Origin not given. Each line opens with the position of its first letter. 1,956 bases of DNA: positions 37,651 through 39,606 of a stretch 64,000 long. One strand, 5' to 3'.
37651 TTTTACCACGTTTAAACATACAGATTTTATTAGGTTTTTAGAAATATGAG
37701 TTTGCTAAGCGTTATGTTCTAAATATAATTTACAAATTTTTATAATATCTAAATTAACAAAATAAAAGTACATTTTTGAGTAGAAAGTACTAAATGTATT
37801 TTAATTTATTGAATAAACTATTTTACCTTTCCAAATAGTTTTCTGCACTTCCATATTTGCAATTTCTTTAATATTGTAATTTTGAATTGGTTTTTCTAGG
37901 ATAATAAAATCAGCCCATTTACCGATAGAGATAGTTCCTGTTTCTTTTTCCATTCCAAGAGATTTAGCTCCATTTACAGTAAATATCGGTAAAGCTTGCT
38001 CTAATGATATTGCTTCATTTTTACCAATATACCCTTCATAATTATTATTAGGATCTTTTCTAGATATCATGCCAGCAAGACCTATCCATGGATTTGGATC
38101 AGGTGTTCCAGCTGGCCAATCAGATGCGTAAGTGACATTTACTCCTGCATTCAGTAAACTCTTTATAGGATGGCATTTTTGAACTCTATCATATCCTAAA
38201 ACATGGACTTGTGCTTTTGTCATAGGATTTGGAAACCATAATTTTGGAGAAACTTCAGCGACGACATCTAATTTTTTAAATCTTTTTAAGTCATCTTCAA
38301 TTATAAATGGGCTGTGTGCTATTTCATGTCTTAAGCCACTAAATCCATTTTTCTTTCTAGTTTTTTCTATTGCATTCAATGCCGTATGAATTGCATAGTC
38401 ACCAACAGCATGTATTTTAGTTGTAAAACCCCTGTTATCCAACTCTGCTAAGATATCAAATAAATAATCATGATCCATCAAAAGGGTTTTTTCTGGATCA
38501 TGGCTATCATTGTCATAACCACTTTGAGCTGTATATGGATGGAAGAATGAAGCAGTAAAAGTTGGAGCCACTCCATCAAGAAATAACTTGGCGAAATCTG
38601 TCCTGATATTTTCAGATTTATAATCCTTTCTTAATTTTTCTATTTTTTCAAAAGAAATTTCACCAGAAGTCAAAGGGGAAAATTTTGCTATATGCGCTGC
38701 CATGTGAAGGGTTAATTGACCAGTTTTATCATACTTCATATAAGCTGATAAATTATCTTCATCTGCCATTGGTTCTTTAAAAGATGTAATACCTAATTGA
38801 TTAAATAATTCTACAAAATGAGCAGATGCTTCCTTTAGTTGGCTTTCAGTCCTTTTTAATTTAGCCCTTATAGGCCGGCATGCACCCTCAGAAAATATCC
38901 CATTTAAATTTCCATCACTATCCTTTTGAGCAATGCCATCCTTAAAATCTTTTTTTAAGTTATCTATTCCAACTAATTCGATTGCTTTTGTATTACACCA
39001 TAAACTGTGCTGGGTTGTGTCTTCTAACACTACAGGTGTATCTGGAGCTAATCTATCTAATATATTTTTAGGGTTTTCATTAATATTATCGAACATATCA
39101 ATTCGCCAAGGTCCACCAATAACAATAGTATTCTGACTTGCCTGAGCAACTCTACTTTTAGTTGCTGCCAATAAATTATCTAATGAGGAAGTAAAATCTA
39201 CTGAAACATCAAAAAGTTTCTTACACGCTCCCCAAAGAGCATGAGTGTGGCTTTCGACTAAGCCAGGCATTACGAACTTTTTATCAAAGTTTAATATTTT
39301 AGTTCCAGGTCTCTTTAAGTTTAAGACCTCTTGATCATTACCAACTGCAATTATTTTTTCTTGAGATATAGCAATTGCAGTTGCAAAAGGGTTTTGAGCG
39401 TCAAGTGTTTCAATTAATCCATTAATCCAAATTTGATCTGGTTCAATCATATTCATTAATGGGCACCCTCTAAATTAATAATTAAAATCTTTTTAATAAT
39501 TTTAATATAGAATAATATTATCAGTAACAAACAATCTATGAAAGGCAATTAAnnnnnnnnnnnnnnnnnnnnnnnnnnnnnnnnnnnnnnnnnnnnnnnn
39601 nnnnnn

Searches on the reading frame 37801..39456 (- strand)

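Call 20: search_protein_families(library=pfam, proteins=[window:37801-39456:-], max_evalue=0.001)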
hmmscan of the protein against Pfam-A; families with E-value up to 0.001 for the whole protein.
window:37801-39456:- (551 aa): 2 families
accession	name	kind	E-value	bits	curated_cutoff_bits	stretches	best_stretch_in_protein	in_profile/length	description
PF07969.17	Amidohydro_3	-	6.6e-78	263.7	29.7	1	60-548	8-472/472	Amidohydrolase family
PF01979.26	Amidohydro_1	-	5.7e-18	65.7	25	1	311-547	135-345/345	Amidohydrolase family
